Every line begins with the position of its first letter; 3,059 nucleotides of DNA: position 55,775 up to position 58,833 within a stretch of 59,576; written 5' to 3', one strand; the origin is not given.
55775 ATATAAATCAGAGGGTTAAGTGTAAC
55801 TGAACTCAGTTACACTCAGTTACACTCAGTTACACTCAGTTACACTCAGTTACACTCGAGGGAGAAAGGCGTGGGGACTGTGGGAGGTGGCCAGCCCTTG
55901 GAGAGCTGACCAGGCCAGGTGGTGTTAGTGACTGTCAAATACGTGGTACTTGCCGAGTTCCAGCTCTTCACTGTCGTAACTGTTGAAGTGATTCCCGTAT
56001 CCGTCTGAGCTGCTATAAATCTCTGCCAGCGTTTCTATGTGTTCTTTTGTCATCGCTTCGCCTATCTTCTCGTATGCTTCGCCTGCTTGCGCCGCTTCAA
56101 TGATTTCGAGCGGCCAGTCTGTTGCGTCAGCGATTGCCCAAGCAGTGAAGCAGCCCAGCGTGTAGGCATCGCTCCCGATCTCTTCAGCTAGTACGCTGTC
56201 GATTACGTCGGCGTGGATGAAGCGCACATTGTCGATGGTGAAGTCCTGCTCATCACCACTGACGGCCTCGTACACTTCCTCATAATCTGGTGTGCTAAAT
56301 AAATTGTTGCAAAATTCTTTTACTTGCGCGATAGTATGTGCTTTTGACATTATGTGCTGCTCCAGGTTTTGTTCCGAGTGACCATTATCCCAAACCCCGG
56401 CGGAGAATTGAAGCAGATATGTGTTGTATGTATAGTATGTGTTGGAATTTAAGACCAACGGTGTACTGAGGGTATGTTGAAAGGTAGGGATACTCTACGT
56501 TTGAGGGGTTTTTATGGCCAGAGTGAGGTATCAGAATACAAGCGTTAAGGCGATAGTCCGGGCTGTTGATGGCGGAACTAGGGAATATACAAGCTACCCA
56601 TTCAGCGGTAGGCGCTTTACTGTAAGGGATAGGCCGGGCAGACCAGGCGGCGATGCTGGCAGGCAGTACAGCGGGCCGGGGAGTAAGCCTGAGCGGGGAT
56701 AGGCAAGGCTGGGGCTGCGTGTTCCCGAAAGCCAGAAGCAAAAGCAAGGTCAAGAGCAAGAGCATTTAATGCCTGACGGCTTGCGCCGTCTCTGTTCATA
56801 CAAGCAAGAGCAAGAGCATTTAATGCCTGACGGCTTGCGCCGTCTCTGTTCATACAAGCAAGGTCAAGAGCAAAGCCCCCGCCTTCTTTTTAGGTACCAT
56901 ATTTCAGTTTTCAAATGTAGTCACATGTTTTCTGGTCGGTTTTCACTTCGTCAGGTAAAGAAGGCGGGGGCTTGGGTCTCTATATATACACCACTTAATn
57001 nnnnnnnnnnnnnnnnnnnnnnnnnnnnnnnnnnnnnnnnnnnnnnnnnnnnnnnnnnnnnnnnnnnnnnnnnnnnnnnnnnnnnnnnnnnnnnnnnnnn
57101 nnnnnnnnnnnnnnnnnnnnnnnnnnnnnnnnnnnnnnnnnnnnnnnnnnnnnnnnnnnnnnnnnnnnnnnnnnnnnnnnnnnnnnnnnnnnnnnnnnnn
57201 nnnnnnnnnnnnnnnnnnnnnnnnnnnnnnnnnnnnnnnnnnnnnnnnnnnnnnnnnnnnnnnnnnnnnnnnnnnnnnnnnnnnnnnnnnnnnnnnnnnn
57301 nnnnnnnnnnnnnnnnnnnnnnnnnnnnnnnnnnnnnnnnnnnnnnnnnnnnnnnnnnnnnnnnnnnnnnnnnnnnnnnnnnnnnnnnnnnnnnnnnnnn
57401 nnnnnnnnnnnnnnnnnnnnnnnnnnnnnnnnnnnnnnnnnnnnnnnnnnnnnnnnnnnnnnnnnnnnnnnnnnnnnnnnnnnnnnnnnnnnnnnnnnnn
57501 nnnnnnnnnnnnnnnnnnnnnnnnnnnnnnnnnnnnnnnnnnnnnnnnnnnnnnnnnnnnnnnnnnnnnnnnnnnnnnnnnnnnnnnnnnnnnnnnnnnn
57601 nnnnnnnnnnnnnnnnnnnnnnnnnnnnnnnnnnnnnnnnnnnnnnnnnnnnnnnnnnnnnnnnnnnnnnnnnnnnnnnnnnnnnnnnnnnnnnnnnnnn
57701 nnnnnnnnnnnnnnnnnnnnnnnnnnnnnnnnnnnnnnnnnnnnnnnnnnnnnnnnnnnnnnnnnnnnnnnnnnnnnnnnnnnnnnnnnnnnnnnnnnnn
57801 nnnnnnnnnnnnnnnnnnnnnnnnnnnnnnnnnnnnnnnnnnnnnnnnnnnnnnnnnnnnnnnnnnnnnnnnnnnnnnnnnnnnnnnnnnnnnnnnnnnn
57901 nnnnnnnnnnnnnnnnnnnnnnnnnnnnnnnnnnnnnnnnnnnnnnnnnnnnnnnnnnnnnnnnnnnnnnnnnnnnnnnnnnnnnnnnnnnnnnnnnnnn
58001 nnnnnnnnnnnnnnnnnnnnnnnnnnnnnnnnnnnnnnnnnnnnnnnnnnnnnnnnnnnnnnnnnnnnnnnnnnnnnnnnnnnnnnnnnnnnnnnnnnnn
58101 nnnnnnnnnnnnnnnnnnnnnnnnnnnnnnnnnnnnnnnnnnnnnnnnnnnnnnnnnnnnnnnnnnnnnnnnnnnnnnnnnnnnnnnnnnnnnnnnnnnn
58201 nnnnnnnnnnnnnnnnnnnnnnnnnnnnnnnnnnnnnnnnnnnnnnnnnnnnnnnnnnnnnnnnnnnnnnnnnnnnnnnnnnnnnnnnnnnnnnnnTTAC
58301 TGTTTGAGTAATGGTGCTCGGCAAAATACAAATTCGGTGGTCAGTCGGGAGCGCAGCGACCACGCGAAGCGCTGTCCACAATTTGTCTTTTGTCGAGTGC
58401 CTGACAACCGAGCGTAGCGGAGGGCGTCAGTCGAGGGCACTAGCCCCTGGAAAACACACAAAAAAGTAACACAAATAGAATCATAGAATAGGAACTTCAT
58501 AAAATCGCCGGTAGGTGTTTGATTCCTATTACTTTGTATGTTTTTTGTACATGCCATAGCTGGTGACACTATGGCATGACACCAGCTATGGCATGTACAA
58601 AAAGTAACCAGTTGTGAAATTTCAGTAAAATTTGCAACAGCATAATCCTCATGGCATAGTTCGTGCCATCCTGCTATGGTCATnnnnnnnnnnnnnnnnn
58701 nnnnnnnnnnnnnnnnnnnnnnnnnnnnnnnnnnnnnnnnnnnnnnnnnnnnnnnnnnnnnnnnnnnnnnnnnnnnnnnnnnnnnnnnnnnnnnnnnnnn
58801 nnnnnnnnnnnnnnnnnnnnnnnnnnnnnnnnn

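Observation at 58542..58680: Each RepL-like gene has its own large perfect palindrome or iteron set at the same relative position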

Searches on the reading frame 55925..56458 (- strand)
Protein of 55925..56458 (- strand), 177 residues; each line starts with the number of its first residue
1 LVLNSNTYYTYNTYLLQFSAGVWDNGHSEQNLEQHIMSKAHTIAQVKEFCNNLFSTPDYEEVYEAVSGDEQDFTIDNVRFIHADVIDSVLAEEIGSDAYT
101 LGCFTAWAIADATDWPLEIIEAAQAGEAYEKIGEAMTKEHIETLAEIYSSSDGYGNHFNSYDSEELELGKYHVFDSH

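Call 75: search_protein_families(library=phrogs, proteins=[window:55925-56458:-], max_evalue=0.01)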
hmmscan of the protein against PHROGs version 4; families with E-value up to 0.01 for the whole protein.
window:55925-56458:- (177 aa): 1 family
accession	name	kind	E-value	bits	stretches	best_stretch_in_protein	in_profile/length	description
phrog_17268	-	unknown function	0.0067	17.9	0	129-164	27-62/70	-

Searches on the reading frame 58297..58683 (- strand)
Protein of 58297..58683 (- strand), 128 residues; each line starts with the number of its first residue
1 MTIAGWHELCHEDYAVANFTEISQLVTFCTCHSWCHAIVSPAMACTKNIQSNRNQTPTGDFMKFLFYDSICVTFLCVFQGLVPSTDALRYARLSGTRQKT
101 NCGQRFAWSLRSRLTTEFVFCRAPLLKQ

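Call 6: search_protein_families(library=pfam, proteins=[window:58297-58683:-], max_evalue=0.1)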
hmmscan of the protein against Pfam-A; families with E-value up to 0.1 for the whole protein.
window:58297-58683:- (128 aa): 1 family
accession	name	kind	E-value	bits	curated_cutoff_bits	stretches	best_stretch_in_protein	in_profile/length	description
PF08627.16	CRT-like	-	0.069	12.6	26.9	1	17-78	27-87/335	CRT-like, chloroquine-resistance transporter-like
